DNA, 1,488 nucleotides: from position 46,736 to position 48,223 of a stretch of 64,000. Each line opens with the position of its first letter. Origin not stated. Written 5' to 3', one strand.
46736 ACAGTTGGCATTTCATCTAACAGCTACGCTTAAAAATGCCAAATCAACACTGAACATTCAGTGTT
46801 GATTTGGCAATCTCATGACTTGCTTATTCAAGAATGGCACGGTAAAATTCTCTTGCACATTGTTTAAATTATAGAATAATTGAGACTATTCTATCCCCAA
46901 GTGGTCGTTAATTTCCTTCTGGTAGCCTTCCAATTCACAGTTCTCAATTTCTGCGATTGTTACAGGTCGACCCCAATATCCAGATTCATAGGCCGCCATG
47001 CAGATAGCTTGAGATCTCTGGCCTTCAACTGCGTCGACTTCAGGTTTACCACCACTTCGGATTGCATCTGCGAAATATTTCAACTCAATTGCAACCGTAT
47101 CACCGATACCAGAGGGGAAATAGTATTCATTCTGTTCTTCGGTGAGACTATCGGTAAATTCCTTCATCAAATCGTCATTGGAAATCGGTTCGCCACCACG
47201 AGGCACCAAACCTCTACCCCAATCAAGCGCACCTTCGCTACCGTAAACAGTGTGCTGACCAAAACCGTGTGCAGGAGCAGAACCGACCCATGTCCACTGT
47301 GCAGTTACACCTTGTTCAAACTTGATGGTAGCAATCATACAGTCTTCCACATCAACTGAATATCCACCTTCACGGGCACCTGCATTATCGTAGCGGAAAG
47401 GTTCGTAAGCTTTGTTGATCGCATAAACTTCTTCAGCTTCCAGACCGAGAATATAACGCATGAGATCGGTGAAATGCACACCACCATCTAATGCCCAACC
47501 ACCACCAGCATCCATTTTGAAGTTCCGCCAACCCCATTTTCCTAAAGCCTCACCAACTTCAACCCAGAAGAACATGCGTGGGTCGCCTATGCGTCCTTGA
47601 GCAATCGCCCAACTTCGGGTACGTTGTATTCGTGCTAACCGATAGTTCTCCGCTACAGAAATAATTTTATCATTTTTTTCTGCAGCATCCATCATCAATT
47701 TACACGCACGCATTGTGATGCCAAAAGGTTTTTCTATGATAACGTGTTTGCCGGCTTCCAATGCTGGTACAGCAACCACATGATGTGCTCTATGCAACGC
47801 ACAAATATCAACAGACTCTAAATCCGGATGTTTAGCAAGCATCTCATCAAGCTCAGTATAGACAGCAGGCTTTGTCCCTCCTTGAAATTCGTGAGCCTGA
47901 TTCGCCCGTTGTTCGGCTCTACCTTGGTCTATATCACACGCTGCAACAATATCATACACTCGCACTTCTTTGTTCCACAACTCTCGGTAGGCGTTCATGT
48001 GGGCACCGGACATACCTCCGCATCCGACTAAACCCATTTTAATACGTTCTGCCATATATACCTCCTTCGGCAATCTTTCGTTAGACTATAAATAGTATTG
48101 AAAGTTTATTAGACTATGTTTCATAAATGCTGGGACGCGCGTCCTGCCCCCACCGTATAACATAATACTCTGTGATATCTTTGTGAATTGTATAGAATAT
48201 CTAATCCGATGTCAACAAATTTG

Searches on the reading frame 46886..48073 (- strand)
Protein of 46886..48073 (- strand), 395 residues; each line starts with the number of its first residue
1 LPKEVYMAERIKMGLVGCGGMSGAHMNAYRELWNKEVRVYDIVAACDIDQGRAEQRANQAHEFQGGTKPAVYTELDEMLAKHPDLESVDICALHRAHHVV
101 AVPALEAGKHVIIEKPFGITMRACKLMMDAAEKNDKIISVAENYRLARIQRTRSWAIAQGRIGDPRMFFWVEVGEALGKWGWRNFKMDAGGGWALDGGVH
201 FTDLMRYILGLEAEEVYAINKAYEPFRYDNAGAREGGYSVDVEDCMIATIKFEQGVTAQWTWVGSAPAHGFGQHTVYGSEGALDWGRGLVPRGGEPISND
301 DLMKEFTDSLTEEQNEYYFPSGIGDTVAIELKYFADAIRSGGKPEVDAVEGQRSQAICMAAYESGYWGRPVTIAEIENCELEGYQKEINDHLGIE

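Call 43: search_protein_families(library=pfam, proteins=[window:46886-48073:-], max_evalue=0.00001)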
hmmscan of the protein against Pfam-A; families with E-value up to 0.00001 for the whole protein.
window:46886-48073:- (395 aa): 3 families
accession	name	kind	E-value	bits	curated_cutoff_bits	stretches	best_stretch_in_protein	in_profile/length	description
PF01408.29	GFO_IDH_MocA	-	4.7e-20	72.9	24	1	11-141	1-119/120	Oxidoreductase family, NAD-binding Rossmann fold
PF02894.22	GFO_IDH_MocA_C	-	4e-19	69.7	22.9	1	156-373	3-218/218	Oxidoreductase family, C-terminal alpha/beta domain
PF22725.1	GFO_IDH_MocA_C3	-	8.2e-17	61.8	27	1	156-283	7-123/124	GFO/IDH/MocA C-terminal domain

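Call 55: find_encoding_contigs(protein=window:46886-48073:-, flank=3000, max_places=3)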
Protein window:46886-48073:- (395 aa): 2 contigs read that carry it; 1 place shown.
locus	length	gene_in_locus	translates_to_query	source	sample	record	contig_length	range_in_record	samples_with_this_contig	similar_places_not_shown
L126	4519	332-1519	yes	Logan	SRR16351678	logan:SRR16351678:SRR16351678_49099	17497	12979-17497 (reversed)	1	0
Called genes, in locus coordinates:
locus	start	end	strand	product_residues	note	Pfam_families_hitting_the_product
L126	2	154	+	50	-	?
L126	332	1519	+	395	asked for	PF01408:GFO_IDH_MocA, PF02894:GFO_IDH_MocA_C, PF22725:GFO_IDH_MocA_C3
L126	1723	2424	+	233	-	-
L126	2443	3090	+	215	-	-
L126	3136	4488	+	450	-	PF13378:MR_MLE_C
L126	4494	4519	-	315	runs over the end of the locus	PF00930:DPPIV_N (faint), PF23381:Beta-prop_IFT122_1st (faint), PF25174:Beta-prop_THOC3 (faint), PF26550:Tricorn_2nd, PF07676:PD40 (weak), PF26549:Tricorn_N (weak)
